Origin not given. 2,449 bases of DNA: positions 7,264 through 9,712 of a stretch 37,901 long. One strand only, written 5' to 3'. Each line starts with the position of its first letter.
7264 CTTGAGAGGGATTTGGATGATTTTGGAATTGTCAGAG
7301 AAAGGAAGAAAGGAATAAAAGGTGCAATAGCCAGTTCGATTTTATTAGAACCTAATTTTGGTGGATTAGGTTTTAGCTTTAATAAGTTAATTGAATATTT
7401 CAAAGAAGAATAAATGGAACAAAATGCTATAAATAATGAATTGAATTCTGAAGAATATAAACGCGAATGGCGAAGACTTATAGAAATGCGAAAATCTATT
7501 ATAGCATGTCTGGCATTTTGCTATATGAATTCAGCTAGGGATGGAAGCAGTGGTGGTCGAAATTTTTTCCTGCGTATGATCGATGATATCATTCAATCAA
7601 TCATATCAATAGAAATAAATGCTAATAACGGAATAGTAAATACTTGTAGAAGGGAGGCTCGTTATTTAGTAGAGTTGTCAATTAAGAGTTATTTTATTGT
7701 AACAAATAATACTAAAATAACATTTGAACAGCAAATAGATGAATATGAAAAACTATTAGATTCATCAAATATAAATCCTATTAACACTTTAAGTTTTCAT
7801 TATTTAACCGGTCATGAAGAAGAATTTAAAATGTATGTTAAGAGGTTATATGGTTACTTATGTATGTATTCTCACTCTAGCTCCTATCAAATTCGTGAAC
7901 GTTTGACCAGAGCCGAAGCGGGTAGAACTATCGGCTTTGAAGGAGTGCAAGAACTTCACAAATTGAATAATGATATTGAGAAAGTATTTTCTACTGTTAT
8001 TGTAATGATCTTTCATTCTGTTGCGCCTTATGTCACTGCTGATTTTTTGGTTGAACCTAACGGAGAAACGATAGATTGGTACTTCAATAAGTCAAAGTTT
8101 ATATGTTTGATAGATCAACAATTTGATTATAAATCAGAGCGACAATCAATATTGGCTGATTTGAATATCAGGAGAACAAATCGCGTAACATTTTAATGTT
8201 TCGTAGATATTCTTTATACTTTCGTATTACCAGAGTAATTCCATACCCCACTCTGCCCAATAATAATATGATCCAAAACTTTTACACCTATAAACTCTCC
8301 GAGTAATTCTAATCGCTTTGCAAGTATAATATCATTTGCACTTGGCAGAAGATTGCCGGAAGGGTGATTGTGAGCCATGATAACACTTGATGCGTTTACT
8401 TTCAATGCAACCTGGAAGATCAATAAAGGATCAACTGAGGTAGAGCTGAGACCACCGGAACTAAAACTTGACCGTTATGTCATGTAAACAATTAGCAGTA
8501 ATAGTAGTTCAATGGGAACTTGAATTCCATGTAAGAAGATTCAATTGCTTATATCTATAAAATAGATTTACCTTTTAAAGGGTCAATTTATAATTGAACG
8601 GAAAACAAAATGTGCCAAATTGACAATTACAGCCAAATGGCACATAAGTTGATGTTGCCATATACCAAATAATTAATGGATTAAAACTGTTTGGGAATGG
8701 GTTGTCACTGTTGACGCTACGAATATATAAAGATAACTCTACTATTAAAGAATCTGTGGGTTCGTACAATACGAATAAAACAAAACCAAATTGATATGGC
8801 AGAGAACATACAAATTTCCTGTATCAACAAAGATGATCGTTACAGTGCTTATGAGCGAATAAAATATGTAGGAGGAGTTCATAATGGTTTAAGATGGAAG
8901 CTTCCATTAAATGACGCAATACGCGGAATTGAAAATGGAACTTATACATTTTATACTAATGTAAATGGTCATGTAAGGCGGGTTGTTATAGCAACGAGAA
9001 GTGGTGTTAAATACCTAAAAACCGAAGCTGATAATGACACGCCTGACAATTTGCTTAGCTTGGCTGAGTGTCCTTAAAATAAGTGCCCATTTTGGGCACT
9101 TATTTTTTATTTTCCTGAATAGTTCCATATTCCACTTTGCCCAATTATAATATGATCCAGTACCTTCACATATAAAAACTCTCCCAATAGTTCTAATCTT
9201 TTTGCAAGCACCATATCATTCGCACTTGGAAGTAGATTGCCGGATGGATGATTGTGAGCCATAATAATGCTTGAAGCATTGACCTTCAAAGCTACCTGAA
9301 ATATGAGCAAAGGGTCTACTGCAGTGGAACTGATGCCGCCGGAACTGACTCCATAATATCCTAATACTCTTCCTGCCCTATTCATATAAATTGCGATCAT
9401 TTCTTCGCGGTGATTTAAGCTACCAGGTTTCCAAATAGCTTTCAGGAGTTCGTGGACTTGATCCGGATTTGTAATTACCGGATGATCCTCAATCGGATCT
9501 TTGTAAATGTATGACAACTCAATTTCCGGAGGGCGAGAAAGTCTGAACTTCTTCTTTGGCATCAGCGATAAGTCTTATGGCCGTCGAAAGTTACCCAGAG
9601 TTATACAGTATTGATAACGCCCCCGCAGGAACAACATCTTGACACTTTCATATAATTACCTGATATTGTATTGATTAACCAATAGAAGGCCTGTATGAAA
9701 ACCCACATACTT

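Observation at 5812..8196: Compact three-gene operon of unrecognisable proteins in an AT-rich island: candidate novel defence or conflict system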

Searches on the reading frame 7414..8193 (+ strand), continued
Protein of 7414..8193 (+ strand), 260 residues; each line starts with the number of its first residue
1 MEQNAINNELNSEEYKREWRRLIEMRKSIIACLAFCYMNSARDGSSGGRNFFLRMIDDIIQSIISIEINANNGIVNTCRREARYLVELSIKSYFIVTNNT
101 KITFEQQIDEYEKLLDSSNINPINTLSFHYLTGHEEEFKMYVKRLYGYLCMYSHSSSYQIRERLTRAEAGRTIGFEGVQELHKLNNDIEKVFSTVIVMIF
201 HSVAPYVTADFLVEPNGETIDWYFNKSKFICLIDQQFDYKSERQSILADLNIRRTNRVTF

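Call 80: fold_search(model_id=the predicted structure, library=viral)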
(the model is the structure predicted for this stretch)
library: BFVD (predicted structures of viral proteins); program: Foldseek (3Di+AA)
matches with E <= 10: 216; with E <= 0.001: 0
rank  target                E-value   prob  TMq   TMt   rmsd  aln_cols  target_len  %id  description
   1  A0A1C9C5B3            4.2e-01  0.20  0.19  0.24  23.1       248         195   16  SMODS and SLOG-associating 2TM effector domain-containing protein [Heterosigma akashiwo virus 01]
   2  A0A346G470            4.3e-01  0.14  0.19  0.13  23.7       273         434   14  (no name in the UniProt tables at hand)
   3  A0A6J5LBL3            4.8e-01  0.11  0.14  0.16  24.4       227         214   10  Uncharacterized protein [uncultured Caudovirales phage]
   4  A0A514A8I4            8.1e-01  0.08  0.17  0.17  26.5       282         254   11  Uncharacterized protein [Pantoea phage Kyle]
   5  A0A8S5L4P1            9.3e-01  0.14  0.19  0.20  24.8       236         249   10  Chemotaxis methyl-accepting receptor HlyB-like 4HB MCP domain-containing protein (Fragment) [ssRNA phage SRR5466725_21]
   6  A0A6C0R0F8            1.1e+00  0.09  0.15  0.15  22.2       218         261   11  Capsid morphogenesis protein [Listeria phage LP-018]
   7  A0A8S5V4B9            1.2e+00  0.16  0.18  0.28  16.5       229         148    8  Nucleoporin [Siphoviridae sp. ctNHg2]
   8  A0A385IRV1            1.2e+00  0.07  0.18  0.19  26.4       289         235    9  (no name in the UniProt tables at hand)
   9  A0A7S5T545            1.2e+00  0.06  0.14  0.15  23.8       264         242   10  (no name in the UniProt tables at hand)
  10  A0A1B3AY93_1          1.2e+00  0.06  0.14  0.03  46.2       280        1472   13  Tape measure protein [Gordonia phage Bantam]
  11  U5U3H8                1.3e+00  0.33  0.34  0.28   8.8       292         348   10  (no name in the UniProt tables at hand)
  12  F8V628                1.3e+00  0.11  0.18  0.16  20.0       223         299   13  Uncharacterized protein L490b [Acanthamoeba polyphaga mimivirus]
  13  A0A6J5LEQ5            1.3e+00  0.15  0.25  0.19  21.5       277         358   10  Diguanylate cyclase AdrA [uncultured Caudovirales phage]
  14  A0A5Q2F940            1.4e+00  0.10  0.16  0.21  22.4       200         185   10  (no name in the UniProt tables at hand)
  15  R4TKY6                1.4e+00  0.06  0.13  0.06  20.9       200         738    8  Uncharacterized protein [Halogranum tailed virus 1]
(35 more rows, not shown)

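Call 94: search_dna_similar(query=window:7414-8193:+, collection=plasmids, mode=protein, max_rows=12)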
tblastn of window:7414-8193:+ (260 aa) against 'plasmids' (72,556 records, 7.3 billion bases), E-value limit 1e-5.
Records with a match: 1; places in all: 1; records where one place covers at least 80% of the query: 1.
Best place of each record, by identity: <60% 1.
By first word of the organism name: Bradyrhizobium 1.
By predicted mobility (MOB-suite, as given by PLSDB): conjugative 1.
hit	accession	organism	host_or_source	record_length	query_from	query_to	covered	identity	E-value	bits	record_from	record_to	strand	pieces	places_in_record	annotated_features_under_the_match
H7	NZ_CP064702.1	Bradyrhizobium sp. 172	Acmispon strigosus,cell culture,root ...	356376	10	233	86%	22.4%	2e-6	56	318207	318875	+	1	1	hypothetical protein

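Call 103: search_dna_similar(query=window:7414-8193:+, collection=phages, mode=protein, max_rows=10, max_evalue=0.001)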
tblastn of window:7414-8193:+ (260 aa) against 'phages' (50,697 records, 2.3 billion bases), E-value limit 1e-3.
No match.

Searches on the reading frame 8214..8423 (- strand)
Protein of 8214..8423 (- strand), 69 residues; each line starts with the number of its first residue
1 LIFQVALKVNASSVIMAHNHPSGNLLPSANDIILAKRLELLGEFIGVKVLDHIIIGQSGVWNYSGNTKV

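Call 3: search_protein_families(library=pfam, proteins=[window:8214-8423:-], max_evalue=1)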
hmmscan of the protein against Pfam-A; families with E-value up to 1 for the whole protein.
window:8214-8423:- (69 aa): 2 families
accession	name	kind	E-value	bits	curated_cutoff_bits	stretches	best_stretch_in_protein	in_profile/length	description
PF04002.20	RadC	-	1.5e-21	77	22.1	1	2-60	55-113/121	RadC-like JAB domain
PF14464.11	Prok-JAB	-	0.05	13.9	25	1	13-48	68-95/114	Prokaryotic homologs of the JAB domain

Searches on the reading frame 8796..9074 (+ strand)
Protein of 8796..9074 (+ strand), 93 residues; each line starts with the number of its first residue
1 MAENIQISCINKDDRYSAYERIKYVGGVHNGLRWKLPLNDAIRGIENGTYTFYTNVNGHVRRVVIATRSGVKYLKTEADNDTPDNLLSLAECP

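Call 3: search_protein_families(library=pfam, proteins=[window:8796-9074:+], max_evalue=1)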
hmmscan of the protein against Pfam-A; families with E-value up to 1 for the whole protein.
window:8796-9074:+ (93 aa): 3 families
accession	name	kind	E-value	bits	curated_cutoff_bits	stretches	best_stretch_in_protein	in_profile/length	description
PF13031.12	DUF3892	-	8.5e-15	55.4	22.3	1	6-89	1-70/71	Protein of unknown function (DUF3892)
PF16654.10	DAPDH_C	-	0.0051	17.1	30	1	21-75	38-92/154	Diaminopimelic acid dehydrogenase C-terminal domain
PF25721.1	T4_Y03C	-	0.072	13.9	27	1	58-91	41-74/85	Phage T4 Y03C protein family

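Call 4: search_protein_families(library=padloc, proteins=[window:8796-9074:+], max_evalue=1)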
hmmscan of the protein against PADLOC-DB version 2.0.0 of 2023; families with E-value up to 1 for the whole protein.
window:8796-9074:+ (93 aa): 0 families

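Call 5: search_protein_families(library=ncbifam, proteins=[window:8796-9074:+], max_evalue=1)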
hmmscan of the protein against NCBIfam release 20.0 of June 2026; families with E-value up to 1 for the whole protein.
window:8796-9074:+ (93 aa): 1 family
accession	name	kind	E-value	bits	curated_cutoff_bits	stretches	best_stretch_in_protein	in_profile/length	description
TIGR01921.1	DAP-DH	equivalog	0.00032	20.1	180.6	1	22-82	158-218/324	diaminopimelate dehydrogenase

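Call 6: search_protein_families(library=phrogs, proteins=[window:8796-9074:+], max_evalue=1)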
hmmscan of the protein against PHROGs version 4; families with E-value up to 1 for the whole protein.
window:8796-9074:+ (93 aa): 4 families
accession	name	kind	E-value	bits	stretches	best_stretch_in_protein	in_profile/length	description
phrog_8224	-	unknown function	5.4e-10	40.5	1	5-91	3-90/91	-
phrog_32719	-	unknown function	0.024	15.7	1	41-91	58-113/114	-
phrog_12665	-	unknown function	0.091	13.4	1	13-47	39-74/224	-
phrog_2192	-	unknown function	0.17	13.2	1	57-91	40-74/86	-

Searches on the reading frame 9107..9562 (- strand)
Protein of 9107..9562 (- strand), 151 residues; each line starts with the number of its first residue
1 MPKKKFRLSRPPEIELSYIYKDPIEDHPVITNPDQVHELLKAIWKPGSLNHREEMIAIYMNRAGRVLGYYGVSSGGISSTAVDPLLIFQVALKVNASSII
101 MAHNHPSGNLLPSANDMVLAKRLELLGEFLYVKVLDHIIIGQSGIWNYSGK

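Call 3: search_protein_families(library=pfam, proteins=[window:9107-9562:-], max_evalue=1)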
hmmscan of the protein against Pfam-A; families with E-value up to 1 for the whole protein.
window:9107-9562:- (151 aa): 2 families
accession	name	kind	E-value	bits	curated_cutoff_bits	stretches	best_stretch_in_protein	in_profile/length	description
PF04002.20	RadC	-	7e-31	107.1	22.1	1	30-144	1-112/121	RadC-like JAB domain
PF14464.11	Prok-JAB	-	0.097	13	25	1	91-128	61-95/114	Prokaryotic homologs of the JAB domain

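Call 4: search_protein_families(library=padloc, proteins=[window:9107-9562:-], max_evalue=1)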
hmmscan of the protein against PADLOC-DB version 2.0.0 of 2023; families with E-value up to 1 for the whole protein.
window:9107-9562:- (151 aa): 0 families

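Call 5: search_protein_families(library=ncbifam, proteins=[window:9107-9562:-], max_evalue=1)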
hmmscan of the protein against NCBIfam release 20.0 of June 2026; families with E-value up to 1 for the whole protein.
window:9107-9562:- (151 aa): 3 families
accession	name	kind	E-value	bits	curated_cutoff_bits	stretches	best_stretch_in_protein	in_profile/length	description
NF000642.1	PRK00024.1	equivalog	6.1e-28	97.9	180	1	21-145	82-203/212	RadC family protein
TIGR00608.1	radc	subfamily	1.8e-26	93.3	133.85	1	20-144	87-208/218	RadC family protein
NF006882.0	PRK09375.2-3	equivalog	0.14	10.7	561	1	57-108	177-227/447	quinolinate synthase NadA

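Call 6: search_protein_families(library=phrogs, proteins=[window:9107-9562:-], max_evalue=1)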
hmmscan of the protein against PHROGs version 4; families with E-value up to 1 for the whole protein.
window:9107-9562:- (151 aa): 1 family
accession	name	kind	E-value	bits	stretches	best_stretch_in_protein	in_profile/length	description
phrog_10276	-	DNA, RNA and nucleotide metabolism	3.4e-28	99.6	1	30-144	30-143/153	DNA repair protein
